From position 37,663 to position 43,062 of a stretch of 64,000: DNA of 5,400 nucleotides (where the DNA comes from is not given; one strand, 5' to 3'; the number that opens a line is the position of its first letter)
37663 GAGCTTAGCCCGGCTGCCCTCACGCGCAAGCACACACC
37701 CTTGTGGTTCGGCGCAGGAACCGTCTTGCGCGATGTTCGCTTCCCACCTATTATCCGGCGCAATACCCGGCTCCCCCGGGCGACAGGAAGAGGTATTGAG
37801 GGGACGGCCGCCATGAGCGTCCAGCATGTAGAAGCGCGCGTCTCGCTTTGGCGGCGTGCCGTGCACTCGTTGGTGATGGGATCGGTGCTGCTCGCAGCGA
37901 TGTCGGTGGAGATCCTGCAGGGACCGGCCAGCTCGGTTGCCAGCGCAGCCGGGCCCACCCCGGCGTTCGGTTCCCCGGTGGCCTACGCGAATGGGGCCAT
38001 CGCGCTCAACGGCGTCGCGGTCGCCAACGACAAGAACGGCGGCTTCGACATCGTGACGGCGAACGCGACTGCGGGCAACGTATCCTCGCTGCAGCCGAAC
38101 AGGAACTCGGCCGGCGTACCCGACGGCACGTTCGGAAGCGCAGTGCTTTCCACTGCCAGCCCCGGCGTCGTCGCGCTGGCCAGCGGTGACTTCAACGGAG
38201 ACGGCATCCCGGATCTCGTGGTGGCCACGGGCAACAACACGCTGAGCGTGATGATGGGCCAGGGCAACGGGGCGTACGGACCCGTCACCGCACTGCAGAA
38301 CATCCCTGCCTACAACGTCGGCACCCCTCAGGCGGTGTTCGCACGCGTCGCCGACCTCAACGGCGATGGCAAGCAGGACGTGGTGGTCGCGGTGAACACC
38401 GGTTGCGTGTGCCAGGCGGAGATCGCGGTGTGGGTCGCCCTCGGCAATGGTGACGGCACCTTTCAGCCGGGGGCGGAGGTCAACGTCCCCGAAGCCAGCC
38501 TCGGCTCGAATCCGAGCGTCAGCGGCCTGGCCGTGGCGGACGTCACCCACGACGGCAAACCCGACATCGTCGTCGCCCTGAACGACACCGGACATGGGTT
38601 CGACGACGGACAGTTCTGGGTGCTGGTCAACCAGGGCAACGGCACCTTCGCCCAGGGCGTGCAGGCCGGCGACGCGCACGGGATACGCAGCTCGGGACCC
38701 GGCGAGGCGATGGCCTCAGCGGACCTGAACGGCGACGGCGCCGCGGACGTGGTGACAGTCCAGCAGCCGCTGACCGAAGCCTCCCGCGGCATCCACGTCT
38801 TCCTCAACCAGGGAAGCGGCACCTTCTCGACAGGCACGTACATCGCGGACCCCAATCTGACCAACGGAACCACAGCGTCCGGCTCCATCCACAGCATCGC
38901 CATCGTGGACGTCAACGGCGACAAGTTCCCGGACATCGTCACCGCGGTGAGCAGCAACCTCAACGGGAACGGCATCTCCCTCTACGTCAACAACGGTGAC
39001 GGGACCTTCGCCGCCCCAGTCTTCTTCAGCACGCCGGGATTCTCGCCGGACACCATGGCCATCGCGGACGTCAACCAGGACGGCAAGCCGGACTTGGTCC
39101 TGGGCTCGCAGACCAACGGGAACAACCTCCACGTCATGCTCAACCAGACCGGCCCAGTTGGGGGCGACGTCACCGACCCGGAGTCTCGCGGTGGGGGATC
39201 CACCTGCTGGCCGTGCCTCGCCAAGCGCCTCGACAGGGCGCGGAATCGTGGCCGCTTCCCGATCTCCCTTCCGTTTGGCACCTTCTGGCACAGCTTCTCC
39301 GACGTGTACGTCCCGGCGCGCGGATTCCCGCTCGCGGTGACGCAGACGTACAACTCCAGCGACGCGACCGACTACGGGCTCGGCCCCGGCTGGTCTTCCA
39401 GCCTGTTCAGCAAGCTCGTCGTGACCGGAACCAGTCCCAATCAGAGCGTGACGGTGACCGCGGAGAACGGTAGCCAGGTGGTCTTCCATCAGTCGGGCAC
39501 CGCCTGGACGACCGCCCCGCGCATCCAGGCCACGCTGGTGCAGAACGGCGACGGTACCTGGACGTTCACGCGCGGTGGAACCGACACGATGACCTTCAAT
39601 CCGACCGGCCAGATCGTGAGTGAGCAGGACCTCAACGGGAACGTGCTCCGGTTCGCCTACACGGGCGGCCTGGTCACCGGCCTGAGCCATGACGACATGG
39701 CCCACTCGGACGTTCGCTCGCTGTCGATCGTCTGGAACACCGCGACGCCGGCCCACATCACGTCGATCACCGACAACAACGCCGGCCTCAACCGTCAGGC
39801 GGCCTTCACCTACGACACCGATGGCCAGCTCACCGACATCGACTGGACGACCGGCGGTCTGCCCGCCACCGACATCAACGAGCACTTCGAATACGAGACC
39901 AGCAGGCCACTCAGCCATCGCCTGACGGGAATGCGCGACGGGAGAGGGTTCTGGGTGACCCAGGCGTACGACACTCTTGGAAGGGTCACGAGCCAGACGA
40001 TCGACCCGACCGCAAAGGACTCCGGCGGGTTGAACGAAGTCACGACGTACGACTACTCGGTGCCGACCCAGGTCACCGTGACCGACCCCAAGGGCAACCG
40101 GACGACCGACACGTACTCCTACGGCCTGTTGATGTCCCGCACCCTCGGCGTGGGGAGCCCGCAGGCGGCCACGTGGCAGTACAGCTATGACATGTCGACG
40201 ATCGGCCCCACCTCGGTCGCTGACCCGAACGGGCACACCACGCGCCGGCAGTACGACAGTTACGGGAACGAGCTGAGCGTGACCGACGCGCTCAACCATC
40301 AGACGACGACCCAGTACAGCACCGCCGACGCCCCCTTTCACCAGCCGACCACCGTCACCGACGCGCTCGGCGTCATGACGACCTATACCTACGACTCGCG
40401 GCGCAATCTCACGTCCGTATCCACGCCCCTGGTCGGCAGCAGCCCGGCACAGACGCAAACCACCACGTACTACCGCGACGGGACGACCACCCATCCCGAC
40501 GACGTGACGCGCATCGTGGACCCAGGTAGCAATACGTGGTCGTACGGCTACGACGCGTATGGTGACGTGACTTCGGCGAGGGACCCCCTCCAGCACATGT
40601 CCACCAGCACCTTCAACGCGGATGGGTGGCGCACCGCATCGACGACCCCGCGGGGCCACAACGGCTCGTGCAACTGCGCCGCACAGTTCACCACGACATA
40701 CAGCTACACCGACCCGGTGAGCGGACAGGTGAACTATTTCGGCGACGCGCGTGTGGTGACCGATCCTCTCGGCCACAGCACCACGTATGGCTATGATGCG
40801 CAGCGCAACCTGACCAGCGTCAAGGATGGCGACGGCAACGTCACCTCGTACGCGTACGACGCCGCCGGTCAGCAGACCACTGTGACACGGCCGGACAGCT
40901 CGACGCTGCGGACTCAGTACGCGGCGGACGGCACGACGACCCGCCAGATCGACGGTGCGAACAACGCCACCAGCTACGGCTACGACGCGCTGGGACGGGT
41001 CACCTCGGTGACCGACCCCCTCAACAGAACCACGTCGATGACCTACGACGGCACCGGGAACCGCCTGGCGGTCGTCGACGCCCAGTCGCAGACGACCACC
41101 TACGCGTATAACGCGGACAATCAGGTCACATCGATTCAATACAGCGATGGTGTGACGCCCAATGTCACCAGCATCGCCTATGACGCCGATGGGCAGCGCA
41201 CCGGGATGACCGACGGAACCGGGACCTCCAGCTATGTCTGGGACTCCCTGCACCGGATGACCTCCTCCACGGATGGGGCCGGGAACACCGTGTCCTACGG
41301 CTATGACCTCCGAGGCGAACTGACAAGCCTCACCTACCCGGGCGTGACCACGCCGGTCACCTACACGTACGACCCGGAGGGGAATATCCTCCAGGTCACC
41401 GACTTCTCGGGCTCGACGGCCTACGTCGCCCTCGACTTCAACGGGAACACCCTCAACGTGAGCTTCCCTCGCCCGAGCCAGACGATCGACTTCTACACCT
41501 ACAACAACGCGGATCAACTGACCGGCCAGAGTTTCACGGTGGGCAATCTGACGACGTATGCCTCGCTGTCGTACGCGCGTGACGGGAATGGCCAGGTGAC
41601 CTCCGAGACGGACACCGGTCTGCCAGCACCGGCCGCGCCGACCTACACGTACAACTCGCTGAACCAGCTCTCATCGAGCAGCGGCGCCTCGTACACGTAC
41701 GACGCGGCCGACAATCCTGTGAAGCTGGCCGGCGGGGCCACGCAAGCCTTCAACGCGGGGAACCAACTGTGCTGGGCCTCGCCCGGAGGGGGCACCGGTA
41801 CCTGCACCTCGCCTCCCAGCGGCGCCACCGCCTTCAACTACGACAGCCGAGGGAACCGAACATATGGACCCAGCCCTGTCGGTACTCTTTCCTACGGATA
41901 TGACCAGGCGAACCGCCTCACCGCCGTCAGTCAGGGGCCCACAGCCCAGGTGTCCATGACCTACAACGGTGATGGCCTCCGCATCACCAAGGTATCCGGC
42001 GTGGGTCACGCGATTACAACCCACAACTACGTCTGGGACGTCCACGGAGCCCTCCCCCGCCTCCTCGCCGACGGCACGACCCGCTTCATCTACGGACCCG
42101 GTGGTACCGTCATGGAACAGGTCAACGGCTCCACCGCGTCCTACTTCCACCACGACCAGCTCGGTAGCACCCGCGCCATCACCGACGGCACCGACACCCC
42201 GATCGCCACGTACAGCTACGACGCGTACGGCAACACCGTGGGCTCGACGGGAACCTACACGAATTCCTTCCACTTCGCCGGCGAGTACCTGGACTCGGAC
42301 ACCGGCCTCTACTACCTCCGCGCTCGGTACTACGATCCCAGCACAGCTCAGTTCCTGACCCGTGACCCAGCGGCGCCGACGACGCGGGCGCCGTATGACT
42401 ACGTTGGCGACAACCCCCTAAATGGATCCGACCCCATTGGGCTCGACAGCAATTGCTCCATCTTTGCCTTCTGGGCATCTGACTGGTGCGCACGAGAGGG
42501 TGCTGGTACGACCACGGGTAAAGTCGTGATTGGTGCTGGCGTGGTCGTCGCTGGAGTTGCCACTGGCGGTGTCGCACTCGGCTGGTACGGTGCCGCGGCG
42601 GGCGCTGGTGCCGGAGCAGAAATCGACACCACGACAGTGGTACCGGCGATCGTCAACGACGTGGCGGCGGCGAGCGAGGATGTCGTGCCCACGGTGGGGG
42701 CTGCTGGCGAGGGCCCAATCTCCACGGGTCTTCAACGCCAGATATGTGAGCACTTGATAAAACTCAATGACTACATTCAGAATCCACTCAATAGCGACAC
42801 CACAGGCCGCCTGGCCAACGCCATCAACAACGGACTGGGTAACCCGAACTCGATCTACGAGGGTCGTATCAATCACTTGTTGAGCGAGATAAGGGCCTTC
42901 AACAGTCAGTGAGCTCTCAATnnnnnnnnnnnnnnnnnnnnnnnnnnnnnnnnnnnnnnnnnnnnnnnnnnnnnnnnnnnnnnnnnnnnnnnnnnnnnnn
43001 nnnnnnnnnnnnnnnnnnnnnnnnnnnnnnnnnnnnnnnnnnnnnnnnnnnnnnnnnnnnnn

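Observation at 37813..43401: FG-GAP/RHS polymorphic toxin with a compositionally foreign C-terminal tip and a putative immunity gene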

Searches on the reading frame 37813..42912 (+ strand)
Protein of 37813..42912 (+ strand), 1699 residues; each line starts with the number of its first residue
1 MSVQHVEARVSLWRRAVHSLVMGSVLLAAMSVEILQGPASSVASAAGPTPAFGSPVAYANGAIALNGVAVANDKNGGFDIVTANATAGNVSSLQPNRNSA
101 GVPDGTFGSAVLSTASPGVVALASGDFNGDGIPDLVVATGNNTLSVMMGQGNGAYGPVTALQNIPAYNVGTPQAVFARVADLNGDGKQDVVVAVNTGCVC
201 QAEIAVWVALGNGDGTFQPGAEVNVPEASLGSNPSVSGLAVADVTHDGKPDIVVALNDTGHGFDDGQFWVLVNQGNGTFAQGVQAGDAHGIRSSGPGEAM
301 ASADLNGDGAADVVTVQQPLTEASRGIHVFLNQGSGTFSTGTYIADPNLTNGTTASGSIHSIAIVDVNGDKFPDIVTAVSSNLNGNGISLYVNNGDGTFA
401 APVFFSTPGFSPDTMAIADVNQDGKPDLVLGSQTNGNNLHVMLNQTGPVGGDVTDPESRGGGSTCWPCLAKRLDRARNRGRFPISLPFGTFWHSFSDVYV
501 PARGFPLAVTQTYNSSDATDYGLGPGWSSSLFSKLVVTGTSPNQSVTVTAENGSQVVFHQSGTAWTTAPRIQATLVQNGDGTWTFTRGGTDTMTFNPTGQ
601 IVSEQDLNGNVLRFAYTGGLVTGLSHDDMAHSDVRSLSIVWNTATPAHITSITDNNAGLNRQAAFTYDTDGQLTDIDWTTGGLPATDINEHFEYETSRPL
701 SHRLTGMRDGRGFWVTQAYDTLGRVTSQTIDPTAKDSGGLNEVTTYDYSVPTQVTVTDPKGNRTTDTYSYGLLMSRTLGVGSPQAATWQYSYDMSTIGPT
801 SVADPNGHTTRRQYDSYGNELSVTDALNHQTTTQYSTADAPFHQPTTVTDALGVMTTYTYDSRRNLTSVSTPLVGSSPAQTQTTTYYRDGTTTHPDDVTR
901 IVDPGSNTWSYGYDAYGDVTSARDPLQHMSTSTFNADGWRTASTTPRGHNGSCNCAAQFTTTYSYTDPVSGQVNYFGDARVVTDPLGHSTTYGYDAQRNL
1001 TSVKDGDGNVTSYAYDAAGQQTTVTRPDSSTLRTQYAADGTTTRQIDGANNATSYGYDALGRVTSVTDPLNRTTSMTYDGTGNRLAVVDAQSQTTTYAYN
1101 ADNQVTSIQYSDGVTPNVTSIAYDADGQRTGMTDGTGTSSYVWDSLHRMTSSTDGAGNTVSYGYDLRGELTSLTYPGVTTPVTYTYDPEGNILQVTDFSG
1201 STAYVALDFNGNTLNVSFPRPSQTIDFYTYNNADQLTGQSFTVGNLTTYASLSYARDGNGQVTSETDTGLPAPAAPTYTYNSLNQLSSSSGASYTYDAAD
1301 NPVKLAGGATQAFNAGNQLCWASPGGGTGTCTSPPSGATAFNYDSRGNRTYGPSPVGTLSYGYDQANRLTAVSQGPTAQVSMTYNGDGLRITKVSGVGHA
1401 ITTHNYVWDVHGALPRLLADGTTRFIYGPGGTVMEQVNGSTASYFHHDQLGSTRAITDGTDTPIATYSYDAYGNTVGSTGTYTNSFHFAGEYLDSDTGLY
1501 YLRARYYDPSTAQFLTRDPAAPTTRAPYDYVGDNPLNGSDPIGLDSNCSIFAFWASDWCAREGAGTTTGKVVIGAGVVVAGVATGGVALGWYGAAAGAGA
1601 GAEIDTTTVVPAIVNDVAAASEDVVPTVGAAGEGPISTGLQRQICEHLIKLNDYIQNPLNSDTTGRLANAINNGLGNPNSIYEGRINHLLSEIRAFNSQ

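Call 6: search_protein_families(library=pfam, proteins=[window:37813-42912:+], max_evalue=1)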
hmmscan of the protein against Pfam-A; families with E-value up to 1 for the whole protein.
window:37813-42912:+ (1699 aa): 9 families
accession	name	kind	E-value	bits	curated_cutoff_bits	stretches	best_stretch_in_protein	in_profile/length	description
PF05593.20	RHS_repeat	-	6.3e-54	179.9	22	12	999-1031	6-38/38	RHS Repeat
PF13517.12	FG-GAP_3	-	1.1e-44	151.2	26.9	6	181-254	1-61/61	FG-GAP-like repeat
PF01839.29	FG-GAP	-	3.4e-25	87.9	22.1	6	121-149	4-27/37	FG-GAP repeat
PF20148.4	DUF6531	-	3.5e-11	43.7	24.1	1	483-558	3-74/74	Domain of unknown function (DUF6531)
PF16743.10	PliI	-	7.4e-07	29.3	27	1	355-386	55-86/123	Periplasmic lysozyme inhibitor of I-type lysozyme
PF21955.1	CarG-like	-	0.00058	20.4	28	0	180-195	8-23/144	Carbapenem resistance protein CarG-like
PF14783.12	BBS2_Mid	-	0.005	17.4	27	0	414-434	1-21/108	Ciliary BBSome complex subunit 2, middle region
PF23167.1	DUF7057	-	0.2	12.2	27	0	176-208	43-75/130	Domain of unknown function (DUF7057)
PF23743.1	Beta-prop_BBS7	-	0.3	10.8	27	0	232-258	217-243/299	BBS7 beta-propeller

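Call 7: search_protein_families(library=ncbifam, proteins=[window:37813-42912:+], max_evalue=1)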
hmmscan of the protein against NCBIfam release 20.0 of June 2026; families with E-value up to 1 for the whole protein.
window:37813-42912:+ (1699 aa): 6 families
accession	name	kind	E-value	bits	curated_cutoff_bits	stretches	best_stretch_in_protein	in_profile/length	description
TIGR01643.1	YD_repeat_2x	repeat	4.9e-47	156.6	15.8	14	1057-1098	1-42/42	YD repeat-containing protein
NF041261.1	RHS_core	equivalog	1.8e-27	95.6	2000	5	972-1079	561-667/1261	RHS element core protein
TIGR03696.1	Rhs_assc_core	domain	9e-19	67.8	32.5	1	1469-1544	1-76/76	RHS repeat-associated core domain-containing protein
NF047539.1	XAC2610_fam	domain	3e-11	43.6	35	0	363-400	2-41/89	XAC2610-related protein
NF040734.1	CC-COOH_SaoC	equivalog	0.00033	20.4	80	0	173-196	46-69/148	Cys-Cys-COOH (seleno)protein SaoC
NF046077.1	LPS_M949_RS01915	subfamily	0.042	13.8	60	0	178-199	72-93/154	M949_RS01915 family surface polysaccharide biosynthesis protein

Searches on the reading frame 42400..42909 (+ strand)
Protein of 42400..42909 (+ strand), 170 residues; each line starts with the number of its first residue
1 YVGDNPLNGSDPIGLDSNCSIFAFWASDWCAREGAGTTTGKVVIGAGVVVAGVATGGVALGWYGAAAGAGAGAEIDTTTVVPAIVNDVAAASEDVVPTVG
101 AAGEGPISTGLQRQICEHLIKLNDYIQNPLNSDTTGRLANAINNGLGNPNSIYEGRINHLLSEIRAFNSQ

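Call 6: search_protein_families(library=pfam, proteins=[window:42400-42909:+], max_evalue=1)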
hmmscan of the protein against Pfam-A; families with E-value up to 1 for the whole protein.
window:42400-42909:+ (170 aa): 0 families

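Call 7: search_protein_families(library=ncbifam, proteins=[window:42400-42909:+], max_evalue=1)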
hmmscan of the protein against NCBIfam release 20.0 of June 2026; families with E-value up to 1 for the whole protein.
window:42400-42909:+ (170 aa): 0 families

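Call 12: search_solved_structures(query=window:42445-42909:+, max_evalue=10)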
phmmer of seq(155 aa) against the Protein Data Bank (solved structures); distinct sequences matched with E-value up to 10: 5.
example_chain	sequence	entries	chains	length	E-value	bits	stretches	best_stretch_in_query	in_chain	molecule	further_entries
7zd7_A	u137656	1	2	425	0.66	13.5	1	17-93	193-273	Adenosylhomocysteinase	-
7zd9_A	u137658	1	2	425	0.66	13.5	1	17-93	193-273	Adenosylhomocysteinase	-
7zd8_A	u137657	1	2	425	0.7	13.4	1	17-93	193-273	Adenosylhomocysteinase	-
7o5l_A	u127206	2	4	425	0.7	13.4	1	17-93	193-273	Adenosylhomocysteinase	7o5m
1vc2_A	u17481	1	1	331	0.94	13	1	75-129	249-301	Glyceraldehyde 3-Phosphate Dehydrogenase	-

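Call 14: find_homologous_proteins(query=window:42445-42909:+, max_evalue=0.01)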
Query seq(155 aa): 885 candidates shared short words with the query, none scored E <= 0.01.

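Call 29: search_protein_representatives(protein=window:42445-42909:+)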
Query: 155 residues. Proteins with E-value up to 0.001 (for the whole library): 40; up to 1e-10: 4; up to 1e-30: 1. The best 40 are listed.
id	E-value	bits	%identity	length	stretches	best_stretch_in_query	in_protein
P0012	8.8e-94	328.2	100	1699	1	1-155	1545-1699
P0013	7.5e-25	104.3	70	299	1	80-155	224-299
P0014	9.1e-24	100.8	58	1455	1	55-154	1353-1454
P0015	1.4e-15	74.2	52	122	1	77-153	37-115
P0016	1.9e-10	57.6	43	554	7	68-104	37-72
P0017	7.6e-09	52.3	37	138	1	27-152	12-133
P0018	5.9e-07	46.2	34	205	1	23-154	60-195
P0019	2.1e-06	44.4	39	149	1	30-153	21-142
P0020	4.2e-06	43.4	54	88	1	95-155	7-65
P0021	5.5e-06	43.1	36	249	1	3-152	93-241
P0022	6.5e-06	42.8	38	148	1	19-155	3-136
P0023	1.4e-05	41.7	42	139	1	30-152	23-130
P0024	1.6e-05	41.5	42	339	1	25-153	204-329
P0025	2.1e-05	41.1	31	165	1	13-155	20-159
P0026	2.5e-05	40.9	37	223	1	12-153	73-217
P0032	7.8e-05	39.3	51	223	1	1-89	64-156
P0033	8.4e-05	39.2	40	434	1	72-155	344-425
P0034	1.1e-04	38.8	40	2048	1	27-155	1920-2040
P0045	4.2e-04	36.9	34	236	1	31-154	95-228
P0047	6.6e-04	36.3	47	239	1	92-153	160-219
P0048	7.2e-04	36.2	45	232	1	94-155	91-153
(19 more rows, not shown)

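Call 66: search_protein_families(library=pfam, proteins=[P0032, P0033, P0013, P0034, P0048, P0047, P0024, P0021, P0045], max_evalue=0.01)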
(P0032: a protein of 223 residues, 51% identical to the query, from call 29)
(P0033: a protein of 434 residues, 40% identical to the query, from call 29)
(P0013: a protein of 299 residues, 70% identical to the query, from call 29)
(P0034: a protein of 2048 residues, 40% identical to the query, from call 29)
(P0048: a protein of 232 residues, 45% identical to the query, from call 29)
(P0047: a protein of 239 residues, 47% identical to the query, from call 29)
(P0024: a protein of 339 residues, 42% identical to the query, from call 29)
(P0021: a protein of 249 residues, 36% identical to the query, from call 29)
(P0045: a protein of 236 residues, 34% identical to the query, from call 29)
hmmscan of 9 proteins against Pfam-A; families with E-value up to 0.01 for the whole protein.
P0032 (223 aa): 0 families

P0033 (434 aa): 1 family
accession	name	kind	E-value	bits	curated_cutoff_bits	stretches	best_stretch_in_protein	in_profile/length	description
PF25547.1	WXG100_2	-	2.7e-13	50.6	27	1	134-253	10-134/150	WXG100 like domain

P0013 (299 aa): 4 families
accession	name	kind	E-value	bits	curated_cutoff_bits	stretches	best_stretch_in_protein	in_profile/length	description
PF07591.16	PT-HINT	-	1.7e-14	54.7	27.7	1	86-218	2-136/137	Pretoxin HINT domain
PF01079.26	Hint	-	1.2e-05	25.5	29.7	1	75-159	10-93/213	Hint module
PF14890.11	Intein_splicing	-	0.0032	17.7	35.8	0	94-175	11-95/155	Intein splicing domain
PF14623.11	Vint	-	0.0047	17.2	27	0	79-124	3-42/166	Hint-domain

P0034 (2048 aa): 2 families
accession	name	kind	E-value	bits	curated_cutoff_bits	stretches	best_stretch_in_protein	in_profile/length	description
PF05593.20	RHS_repeat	-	1.7e-09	38.3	22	2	1234-1268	1-35/38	RHS Repeat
PF03534.18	SpvB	-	0.00038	20.2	22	0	243-282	2-41/287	Salmonella virulence plasmid 65kDa B protein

P0048 (232 aa): 0 families

P0047 (239 aa): 0 families

P0024 (339 aa): 0 families

P0021 (249 aa): 0 families

P0045 (236 aa): 0 families

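Call 68: list_cluster_members(proteins=[P0012, P0001, window:42922-43398:+, P0014, P0032])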
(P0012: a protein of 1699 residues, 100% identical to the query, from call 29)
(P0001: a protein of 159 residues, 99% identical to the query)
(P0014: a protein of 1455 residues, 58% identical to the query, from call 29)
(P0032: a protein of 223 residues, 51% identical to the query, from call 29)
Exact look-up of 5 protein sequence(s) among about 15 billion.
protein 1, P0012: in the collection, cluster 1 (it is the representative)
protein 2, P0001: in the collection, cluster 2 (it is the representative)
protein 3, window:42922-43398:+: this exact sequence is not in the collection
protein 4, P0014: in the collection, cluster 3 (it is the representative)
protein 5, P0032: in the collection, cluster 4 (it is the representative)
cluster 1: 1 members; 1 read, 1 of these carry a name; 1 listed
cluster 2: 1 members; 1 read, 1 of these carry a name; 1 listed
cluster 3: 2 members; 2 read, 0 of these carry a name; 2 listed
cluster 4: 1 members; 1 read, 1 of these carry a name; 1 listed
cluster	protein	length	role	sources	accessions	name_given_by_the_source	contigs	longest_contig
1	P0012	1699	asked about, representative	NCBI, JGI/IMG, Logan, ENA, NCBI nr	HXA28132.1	MAG TPA: FG-GAP-like repeat-containing protein [Candidatus Angelobacter sp.] | RHS repeat-associated protein | FG-GAP-like repeat-containing protein [Candidatus Angelobacter sp.]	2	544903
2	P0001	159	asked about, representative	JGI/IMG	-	hypothetical protein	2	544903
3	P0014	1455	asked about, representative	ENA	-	-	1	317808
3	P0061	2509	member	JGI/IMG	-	-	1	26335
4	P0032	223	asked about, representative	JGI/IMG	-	RHS repeat-associated protein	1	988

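Call 85: find_encoding_contigs(protein=P0017, flank=4000, max_places=2)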
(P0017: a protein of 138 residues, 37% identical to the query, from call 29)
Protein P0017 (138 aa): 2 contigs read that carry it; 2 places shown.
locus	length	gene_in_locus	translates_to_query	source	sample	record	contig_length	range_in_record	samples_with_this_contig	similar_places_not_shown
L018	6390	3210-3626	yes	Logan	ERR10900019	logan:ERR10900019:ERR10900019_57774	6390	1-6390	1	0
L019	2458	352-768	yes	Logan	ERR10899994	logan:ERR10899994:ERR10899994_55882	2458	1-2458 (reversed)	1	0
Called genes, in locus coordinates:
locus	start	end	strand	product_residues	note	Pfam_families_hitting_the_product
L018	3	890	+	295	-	?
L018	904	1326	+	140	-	-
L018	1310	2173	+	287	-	-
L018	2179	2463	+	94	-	-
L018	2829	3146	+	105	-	-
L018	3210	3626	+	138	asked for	-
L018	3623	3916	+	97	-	-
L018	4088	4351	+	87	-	PF10047:DUF2281 (faint)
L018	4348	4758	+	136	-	PF01850:PIN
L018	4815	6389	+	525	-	?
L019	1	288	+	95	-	?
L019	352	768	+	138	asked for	-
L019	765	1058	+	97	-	-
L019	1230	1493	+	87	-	PF10047:DUF2281 (faint)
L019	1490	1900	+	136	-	PF01850:PIN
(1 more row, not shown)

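Call 95: search_protein_families(library=pfam, proteins=[L018:1310-2170:+, L018:3-887:+], max_evalue=0.001)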
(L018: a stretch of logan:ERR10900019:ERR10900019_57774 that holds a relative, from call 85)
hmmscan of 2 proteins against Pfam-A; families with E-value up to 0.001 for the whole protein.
L018:1310-2170:+ (287 aa): 0 families

L018:3-887:+ (295 aa): 0 families
